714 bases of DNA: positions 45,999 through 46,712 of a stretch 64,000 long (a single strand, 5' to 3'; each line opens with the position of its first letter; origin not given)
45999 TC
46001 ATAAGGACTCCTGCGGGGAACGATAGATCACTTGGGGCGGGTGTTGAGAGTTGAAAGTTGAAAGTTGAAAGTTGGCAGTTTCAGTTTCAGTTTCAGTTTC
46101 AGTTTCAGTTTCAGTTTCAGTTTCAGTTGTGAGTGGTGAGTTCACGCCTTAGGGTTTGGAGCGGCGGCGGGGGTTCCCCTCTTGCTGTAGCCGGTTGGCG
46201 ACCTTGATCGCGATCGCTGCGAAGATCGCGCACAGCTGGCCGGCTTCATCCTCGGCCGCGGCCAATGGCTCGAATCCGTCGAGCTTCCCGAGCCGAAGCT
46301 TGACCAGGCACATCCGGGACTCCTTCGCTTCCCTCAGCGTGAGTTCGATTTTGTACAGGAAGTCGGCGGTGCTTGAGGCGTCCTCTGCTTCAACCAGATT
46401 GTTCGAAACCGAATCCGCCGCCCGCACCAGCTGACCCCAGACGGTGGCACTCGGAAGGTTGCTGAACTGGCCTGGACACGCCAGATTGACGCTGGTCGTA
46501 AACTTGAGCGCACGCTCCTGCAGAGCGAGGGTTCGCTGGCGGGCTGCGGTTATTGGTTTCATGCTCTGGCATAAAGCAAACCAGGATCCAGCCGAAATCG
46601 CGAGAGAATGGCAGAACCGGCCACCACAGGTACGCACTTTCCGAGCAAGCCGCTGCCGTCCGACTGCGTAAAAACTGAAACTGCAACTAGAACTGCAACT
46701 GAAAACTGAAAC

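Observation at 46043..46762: Four-helix-bundle ('23S rRNA IVS protein') gene in a ~720-bp cassette bracketed by ~85-bp inverted arms made of microsatellites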

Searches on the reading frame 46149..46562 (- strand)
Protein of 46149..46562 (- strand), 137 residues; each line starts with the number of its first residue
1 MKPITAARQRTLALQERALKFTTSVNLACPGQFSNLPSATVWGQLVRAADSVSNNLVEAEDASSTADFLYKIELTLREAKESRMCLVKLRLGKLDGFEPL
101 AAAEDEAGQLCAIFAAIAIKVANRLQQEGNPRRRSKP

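Call 5: search_protein_families(library=pfam, proteins=[window:46149-46562:-], max_evalue=0.01)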
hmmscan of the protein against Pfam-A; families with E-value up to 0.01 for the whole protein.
window:46149-46562:- (137 aa): 1 family
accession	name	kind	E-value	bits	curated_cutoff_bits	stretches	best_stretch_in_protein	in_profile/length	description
PF05635.17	23S_rRNA_IVP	-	1.4e-07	32.1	33.8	1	13-87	4-77/106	23S rRNA-intervening sequence protein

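Call 6: search_protein_families(library=ncbifam, proteins=[window:46149-46562:-], max_evalue=0.01)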
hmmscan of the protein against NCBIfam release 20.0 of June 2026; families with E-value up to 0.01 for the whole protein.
window:46149-46562:- (137 aa): 1 family
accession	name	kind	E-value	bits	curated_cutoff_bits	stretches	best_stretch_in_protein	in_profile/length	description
TIGR02436.1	TIGR02436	subfamily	5.5e-10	39.4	24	1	16-117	3-104/109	four helix bundle protein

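Call 21: find_homologous_proteins(query=window:46152-46562:-, max_evalue=0.00001)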
Query window:46152-46562:- (137 aa): 451 proteins with E <= 0.00001 among 511 candidates; the best 120 are listed.
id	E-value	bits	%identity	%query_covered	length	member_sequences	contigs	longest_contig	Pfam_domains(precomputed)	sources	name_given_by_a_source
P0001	3.8e-81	287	100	100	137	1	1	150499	PF05635.18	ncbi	-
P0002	3.3e-66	239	85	99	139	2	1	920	PF05635.18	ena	-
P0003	1.7e-65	236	84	99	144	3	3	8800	PF05635.18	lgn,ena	-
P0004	1.8e-65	236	84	99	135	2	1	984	PF05635.18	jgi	jgi:four helix bundle protein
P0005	3.9e-65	235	85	99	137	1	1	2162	PF05635.18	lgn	-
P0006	1.1e-64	234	84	99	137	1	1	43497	PF05635.18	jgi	jgi:four helix bundle protein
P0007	8.0e-64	231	83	99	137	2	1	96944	PF05635.18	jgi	jgi:four helix bundle protein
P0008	2.4e-63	229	81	99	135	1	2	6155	PF05635.18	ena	-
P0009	9.7e-63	227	84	99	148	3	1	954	PF05635.18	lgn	-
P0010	3.1e-62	226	80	97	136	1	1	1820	PF05635.18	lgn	-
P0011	8.7e-62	224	79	98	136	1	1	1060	PF05635.18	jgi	-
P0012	1.1e-61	224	82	97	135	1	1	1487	PF05635.18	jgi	jgi:four helix bundle protein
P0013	1.2e-60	221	79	99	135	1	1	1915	PF05635.18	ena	-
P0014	7.7e-60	218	79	99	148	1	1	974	PF05635.18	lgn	-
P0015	3.8e-56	206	72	99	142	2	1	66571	PF05635.18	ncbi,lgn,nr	ncbi:MAG: four helix bundle protein [Acidobacteriota bacterium]|nr:four helix bundle protein [Acidob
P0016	1.1e-55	205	73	99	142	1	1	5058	PF05635.18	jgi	-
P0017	1.5e-54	201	74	99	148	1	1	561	PF05635.18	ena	-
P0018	2.8e-54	200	73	99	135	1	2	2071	PF05635.18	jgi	jgi:four helix bundle protein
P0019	2.3e-53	197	72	99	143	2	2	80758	PF05635.18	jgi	jgi:four helix bundle protein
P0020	2.7e-53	197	72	99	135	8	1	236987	PF05635.18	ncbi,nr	ncbi:MAG: four helix bundle protein [Acidobacteriota bacterium]|nr:four helix bundle protein [Acidob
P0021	2.9e-53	197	71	99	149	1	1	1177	PF05635.18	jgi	jgi:four helix bundle protein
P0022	3.2e-53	197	73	99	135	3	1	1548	PF05635.18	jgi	jgi:four helix bundle protein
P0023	5.5e-53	196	73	99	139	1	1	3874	PF05635.18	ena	-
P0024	7.0e-53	196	71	99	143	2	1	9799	PF05635.18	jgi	jgi:four helix bundle protein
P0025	1.5e-52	195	70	99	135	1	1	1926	PF05635.18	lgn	-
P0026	1.7e-52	194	74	97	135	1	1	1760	PF05635.18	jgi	jgi:four helix bundle protein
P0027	2.1e-51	191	72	92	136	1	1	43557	PF05635.18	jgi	jgi:four helix bundle protein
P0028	7.9e-51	189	71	98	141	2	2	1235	PF05635.18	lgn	-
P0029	8.0e-51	189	71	92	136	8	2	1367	PF05635.18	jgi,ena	-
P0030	1.9e-50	188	71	92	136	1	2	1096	PF05635.18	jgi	jgi:four helix bundle protein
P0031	3.6e-50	187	66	99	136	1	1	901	PF05635.18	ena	-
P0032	1.2e-49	185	68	98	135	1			PF05635.18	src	-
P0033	4.1e-48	180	67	99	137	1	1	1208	PF05635.18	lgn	-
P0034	4.5e-48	180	68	97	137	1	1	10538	PF05635.18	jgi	jgi:four helix bundle protein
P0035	7.3e-48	179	67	98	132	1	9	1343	PF05635.18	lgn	-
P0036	7.3e-48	179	67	98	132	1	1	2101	PF05635.18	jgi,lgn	-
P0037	7.7e-48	179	66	97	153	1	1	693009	PF05635.18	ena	-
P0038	1.1e-47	179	67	92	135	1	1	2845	PF05635.18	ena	-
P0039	1.3e-47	179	69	93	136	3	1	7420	PF05635.18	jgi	jgi:four helix bundle protein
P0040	1.4e-47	179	73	93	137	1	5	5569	PF05635.18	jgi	jgi:four helix bundle protein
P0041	2.7e-47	178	68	93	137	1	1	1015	PF05635.18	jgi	jgi:four helix bundle protein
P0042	3.4e-47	177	67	98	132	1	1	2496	PF05635.18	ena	-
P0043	4.9e-47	177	67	99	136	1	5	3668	PF05635.18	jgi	jgi:four helix bundle protein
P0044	8.9e-47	176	67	99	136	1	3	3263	PF05635.18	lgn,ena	-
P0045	9.7e-47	176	66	100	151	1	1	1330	PF05635.18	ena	-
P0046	1.1e-46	176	68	97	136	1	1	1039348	PF05635.18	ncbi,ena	-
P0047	2.0e-46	175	66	98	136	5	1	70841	PF05635.18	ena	-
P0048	2.6e-46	174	66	93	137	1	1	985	PF05635.18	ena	-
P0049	3.5e-46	174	66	98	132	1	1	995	PF05635.18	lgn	-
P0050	4.9e-46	174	65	99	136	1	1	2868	PF05635.18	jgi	jgi:four helix bundle protein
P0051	5.2e-46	173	66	98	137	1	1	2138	PF05635.18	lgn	-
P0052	7.5e-46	173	63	100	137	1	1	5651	PF05635.18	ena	-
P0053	7.9e-46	173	64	96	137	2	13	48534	PF05635.18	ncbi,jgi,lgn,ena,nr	ncbi:MAG: hypothetical protein A3J29_03385 [Acidobacteria bacterium RIFCSPLOWO2_12_FULL_67_14b]|nr:M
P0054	9.0e-46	173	67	94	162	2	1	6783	PF05635.18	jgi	jgi:four helix bundle protein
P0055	9.1e-46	173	66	100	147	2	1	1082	PF05635.18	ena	-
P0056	1.1e-45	172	65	97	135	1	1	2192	PF05635.18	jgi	jgi:four helix bundle protein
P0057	1.1e-45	172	64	99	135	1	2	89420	PF05635.18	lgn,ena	-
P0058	1.5e-45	172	66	98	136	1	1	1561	PF05635.18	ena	-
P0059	2.4e-45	171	67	96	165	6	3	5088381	PF05635.18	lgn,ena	-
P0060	2.9e-45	171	61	100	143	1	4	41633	PF05635.18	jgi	jgi:four helix bundle protein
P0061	4.8e-45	170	68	89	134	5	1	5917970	PF05635.18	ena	-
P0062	1.1e-44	169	62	97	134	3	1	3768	PF05635.18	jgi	jgi:four helix bundle protein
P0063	1.1e-44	169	65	95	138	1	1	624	PF05635.18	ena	-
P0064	1.4e-44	169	63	98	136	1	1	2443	PF05635.18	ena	-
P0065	2.4e-44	168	66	98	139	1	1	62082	PF05635.18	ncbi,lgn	-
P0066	2.9e-44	168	65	99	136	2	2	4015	PF05635.18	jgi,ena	jgi:four helix bundle protein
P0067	3.2e-44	168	60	99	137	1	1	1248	PF05635.18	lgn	-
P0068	4.3e-44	167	68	94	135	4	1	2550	PF05635.18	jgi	jgi:four helix bundle protein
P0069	4.4e-44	167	68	89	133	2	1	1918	PF05635.18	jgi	jgi:four helix bundle protein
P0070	6.4e-44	167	65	97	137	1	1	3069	PF05635.18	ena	-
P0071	6.8e-44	167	65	97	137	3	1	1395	PF05635.18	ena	-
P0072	7.1e-44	167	66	97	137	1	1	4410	PF05635.18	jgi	-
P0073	7.8e-44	166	61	99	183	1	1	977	PF05635.18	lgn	-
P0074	9.3e-44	166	65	97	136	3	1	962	PF05635.18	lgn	-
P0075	9.4e-44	166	63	99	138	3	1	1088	PF05635.18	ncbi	-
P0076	1.3e-43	166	66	91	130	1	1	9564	PF05635.18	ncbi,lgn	ncbi:MAG: four helix bundle protein [Vicinamibacterales bacterium]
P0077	1.3e-43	166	64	94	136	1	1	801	PF05635.18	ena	-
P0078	1.3e-43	166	65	96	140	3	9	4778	PF05635.18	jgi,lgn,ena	jgi:four helix bundle protein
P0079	4.8e-43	164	71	84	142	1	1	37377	PF05635.18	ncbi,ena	-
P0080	5.3e-43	164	60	99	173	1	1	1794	PF05635.18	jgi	jgi:four helix bundle protein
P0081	5.7e-43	164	65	91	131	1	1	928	PF05635.18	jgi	jgi:four helix bundle protein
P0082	8.6e-43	163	61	99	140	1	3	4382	PF05635.18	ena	-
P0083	8.9e-43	163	64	93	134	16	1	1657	PF05635.18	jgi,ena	-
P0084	9.0e-43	163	66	86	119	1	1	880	PF05635.18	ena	-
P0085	1.2e-42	163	62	95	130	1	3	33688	PF05635.18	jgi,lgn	jgi:four helix bundle protein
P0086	1.4e-42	162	63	93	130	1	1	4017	PF05635.18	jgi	jgi:four helix bundle protein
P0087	1.6e-42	162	61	98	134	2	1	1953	PF05635.18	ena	-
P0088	2.0e-42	162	65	93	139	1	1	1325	PF05635.18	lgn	-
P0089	2.3e-42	162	63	93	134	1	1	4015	PF05635.18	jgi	jgi:four helix bundle protein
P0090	2.6e-42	162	60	100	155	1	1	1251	PF05635.18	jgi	jgi:four helix bundle protein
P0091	3.1e-42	161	65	91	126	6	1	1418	PF05635.18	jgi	jgi:four helix bundle protein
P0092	3.7e-42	161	58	98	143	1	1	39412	PF05635.18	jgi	jgi:four helix bundle protein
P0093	5.2e-42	161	63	93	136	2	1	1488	PF05635.18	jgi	jgi:four helix bundle protein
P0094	5.2e-42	161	63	94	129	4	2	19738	PF05635.18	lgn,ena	-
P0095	5.5e-42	160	84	69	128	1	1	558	PF05635.18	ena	-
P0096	6.2e-42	160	62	95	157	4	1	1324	PF05635.18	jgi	jgi:four helix bundle protein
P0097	1.1e-41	160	63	93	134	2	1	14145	PF05635.18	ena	-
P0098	2.2e-41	159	60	93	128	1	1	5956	PF05635.18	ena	-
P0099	3.3e-41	158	64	91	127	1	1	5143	PF05635.18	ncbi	-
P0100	3.5e-41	158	62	88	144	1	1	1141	PF05635.18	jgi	jgi:four helix bundle protein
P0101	3.6e-41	158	61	93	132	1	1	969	PF05635.18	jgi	jgi:four helix bundle protein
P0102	5.0e-41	157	66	84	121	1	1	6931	PF05635.18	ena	-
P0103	5.1e-41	157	63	89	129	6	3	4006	PF05635.18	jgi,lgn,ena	-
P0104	1.2e-40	156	60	97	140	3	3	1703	PF05635.18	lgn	-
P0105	1.5e-40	156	58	96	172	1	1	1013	PF05635.18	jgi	jgi:four helix bundle protein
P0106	1.6e-40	156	63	93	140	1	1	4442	PF05635.18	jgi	jgi:four helix bundle protein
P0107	2.1e-40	155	63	91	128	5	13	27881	PF05635.18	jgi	jgi:four helix bundle protein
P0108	2.7e-40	155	65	86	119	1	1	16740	PF05635.18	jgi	jgi:four helix bundle protein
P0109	2.7e-40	155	61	95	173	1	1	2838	PF05635.18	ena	-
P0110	3.1e-40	155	58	93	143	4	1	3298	PF05635.18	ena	-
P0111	3.3e-40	155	59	99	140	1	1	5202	PF05635.18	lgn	-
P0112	3.4e-40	155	64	85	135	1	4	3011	PF05635.18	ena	-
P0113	3.8e-40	155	61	95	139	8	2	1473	PF05635.18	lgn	-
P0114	3.8e-40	155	60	99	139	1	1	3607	PF05635.18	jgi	jgi:four helix bundle protein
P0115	4.0e-40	154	65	89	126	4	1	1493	PF05635.18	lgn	-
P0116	4.6e-40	154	60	100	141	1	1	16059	PF05635.18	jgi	jgi:four helix bundle protein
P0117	4.7e-40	154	59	99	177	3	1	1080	PF05635.18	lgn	-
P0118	5.9e-40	154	65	91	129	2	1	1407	PF05635.18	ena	-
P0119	9.5e-40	153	64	95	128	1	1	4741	PF05635.18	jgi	jgi:four helix bundle protein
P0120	1.1e-39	153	65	85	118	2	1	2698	PF05635.18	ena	-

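Call 22: find_related_loci(query=window:46152-46562:-, collection=genome_contigs, flank=3000)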
Query window:46152-46562:- (137 aa) in genome_contigs; peptide patterns used: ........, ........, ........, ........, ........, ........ (x = any residue, [..] = any of these).
599 stretches matched a pattern (row limit reached: there are more); 1 encode a relative of the query (tblastn E <= 1e-3); 1 distinct loci.
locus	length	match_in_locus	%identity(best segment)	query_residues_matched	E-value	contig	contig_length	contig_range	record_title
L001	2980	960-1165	74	36-136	8e-17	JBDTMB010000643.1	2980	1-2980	MAG: Vicinamibacterales bacterium isolate cluster3_bin.116 NODE_222899_length_2980_cov_6.185641, whole genome shotgun se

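Call 24: find_related_loci(query=A1, collection=genome_contigs, flank=3000)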
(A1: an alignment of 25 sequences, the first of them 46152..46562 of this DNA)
Query A1 (137 aa) in genome_contigs; peptide patterns used: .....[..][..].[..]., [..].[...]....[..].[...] (x = any residue, [..] = any of these).
70 stretches matched a pattern; 17 encode a relative of the query (tblastn E <= 1e-3); 16 distinct loci.
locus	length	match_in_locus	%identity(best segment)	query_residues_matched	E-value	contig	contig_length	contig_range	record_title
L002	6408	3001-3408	72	1-136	6e-64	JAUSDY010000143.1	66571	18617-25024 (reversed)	MAG: Acidobacteriota bacterium isolate E14_maxbin.140_sub E14_k141_861895, whole genome shotgun sequence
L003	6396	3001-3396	64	1-132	1e-53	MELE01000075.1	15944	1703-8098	MAG: Acidobacteria bacterium RIFCSPLOWO2_12_FULL_67_14b rifcsplowo2_12_scaffold_19756, whole genome shotgun sequence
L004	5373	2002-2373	66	5-128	1e-50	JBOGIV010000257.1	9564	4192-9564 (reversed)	MAG: Vicinamibacterales bacterium isolate M3-S_metawrap_bin.87 k127_90689, whole genome shotgun sequence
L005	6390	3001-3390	62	1-128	3e-48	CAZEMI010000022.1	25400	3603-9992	MAG TPA_asm: uncultured Acidobacterium sp. isolate binchicken_co31_34 genome assembly, contig: k141_389397, whole genome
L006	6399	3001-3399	56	1-133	1e-45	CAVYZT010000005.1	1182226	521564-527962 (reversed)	MAG: uncultured Acidobacteriota bacterium isolate MFD02242.bin.1.229 genome assembly, contig: contig_20037, whole genome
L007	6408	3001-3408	54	1-136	2e-45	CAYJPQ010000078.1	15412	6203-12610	MAG TPA_asm: uncultured Bifidobacteriaceae bacterium isolate ERP124720_co1_137 genome assembly, contig: NODE_4724_length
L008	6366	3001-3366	60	7-128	5e-45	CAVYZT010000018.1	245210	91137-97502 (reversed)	MAG: uncultured Acidobacteriota bacterium isolate MFD02242.bin.1.229 genome assembly, contig: contig_8316, whole genome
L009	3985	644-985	54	8-121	6e-33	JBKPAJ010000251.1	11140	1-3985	MAG: Acidobacteriota bacterium isolate GB_HAYS_MAG_00008 GB_HAYS_000000084826, whole genome shotgun sequence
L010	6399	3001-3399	45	1-133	7e-30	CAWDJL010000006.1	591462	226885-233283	MAG: uncultured Acidobacteriota bacterium isolate MFD00962.bin.1.9 genome assembly, contig: contig_29368, whole genome s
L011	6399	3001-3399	42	1-133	9e-27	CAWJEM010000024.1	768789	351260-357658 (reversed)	MAG: uncultured Acidobacteriota bacterium isolate MFD04850.bin.1.250 genome assembly, contig: contig_9006, whole genome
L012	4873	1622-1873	54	1-84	3e-26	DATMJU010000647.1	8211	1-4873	MAG TPA_asm: Vicinamibacterales bacterium isolate SMAG_U13578 k141_334896, whole genome shotgun sequence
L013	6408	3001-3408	67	1-136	4e-54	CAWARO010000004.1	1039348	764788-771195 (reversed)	MAG: uncultured Acidimicrobiia bacterium isolate MFD02840.bin.1.22 genome assembly, contig: contig_37122, whole genome s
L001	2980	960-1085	74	36-77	3e-15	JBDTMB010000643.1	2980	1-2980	MAG: Vicinamibacterales bacterium isolate cluster3_bin.116 NODE_222899_length_2980_cov_6.185641, whole genome shotgun se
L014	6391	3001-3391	45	5-134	9e-20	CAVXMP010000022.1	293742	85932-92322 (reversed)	MAG: uncultured Acidobacteriota bacterium isolate MFD02840.bin.2.52 genome assembly, contig: contig_59634, whole genome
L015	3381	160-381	46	7-80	2e-14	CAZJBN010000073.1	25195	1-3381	MAG TPA_asm: uncultured Bifidobacteriaceae bacterium isolate SRP344714_co2_101 genome assembly, contig: NODE_4988_length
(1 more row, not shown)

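Call 32: find_related_loci(query=A1, collection=metagenome_contigs, flank=2500)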
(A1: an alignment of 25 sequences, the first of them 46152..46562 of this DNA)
Query A1 (137 aa) in metagenome_contigs; peptide patterns used: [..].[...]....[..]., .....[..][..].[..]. (x = any residue, [..] = any of these).
335 stretches matched a pattern; 98 encode a relative of the query (tblastn E <= 1e-3); the best 80 are kept; 80 distinct loci.
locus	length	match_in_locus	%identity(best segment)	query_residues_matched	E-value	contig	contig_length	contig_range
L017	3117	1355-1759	73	1-135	1e-62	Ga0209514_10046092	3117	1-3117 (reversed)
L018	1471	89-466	71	3-128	4e-60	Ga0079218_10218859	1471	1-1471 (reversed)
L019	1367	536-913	71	3-128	4e-60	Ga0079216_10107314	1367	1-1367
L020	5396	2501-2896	64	1-132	2e-53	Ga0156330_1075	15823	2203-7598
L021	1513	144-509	67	7-128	6e-53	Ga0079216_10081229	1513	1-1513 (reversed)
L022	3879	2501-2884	66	1-128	1e-50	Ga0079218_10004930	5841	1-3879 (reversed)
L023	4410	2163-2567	66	1-133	2e-50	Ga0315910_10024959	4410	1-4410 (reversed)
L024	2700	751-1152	66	1-134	2e-50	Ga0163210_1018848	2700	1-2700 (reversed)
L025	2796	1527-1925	62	1-133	8e-50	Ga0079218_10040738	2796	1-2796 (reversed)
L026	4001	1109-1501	61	1-131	2e-49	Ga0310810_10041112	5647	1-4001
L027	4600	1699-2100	61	1-134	5e-49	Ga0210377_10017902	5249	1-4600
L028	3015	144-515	64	1-124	1e-48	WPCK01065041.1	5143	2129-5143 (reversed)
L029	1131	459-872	59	1-136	3e-50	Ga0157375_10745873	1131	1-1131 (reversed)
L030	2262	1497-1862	63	1-122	3e-48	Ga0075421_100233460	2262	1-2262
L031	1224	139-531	61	1-129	1e-49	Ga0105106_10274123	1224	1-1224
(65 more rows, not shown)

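Call 40: search_solved_structures(query=A1, max_evalue=0.01)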
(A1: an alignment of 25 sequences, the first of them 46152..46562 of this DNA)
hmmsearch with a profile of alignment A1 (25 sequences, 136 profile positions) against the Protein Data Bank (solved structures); distinct sequences matched with E-value up to 0.01: 1.
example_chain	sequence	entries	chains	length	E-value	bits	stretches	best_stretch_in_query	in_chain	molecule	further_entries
2rld_A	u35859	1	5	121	5e-11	45.7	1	14-119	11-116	Uncharacterized protein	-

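Call 42: search_protein_families(library=padloc, proteins=[window:46149-46562:-], max_evalue=0.01)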
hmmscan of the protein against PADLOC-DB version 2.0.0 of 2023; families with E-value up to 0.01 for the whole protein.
window:46149-46562:- (137 aa): 0 families

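Call 61: search_dna_similar(query=window:46152-46562:-, collection=plasmids, mode=protein, max_evalue=0.001, max_rows=30)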
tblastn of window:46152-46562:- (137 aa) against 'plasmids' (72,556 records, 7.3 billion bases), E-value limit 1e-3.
No match.

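Call 67: search_protein_representatives(alignment_id=A1)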
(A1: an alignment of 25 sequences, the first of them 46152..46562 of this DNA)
Query: 25 sequences, 136 profile positions. Proteins with E-value up to 0.001 (for the whole library): 4514; up to 1e-10: 375; up to 1e-30: 15. The best 150 are listed.
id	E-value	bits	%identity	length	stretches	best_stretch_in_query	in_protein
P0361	3.4e-55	201.7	-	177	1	1-135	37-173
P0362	9.3e-51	187.3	-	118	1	1-97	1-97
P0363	4.9e-50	185.0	-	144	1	1-133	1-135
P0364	2.2e-49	182.9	-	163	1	16-128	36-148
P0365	7.5e-43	161.7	-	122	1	1-87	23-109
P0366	3.8e-39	149.7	-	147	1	1-134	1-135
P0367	8.7e-37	142.1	-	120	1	1-84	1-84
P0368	1.4e-36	141.4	-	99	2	1-65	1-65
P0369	7.4e-35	135.9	-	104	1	1-85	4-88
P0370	8.9e-35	135.6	-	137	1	1-78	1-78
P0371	5.7e-34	133.0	-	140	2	1-51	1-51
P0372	8.5e-33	129.2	-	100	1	1-70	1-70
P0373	3.3e-32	127.3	-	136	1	1-129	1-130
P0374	4.7e-32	126.8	-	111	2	1-68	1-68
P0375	2.2e-31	124.6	-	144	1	48-135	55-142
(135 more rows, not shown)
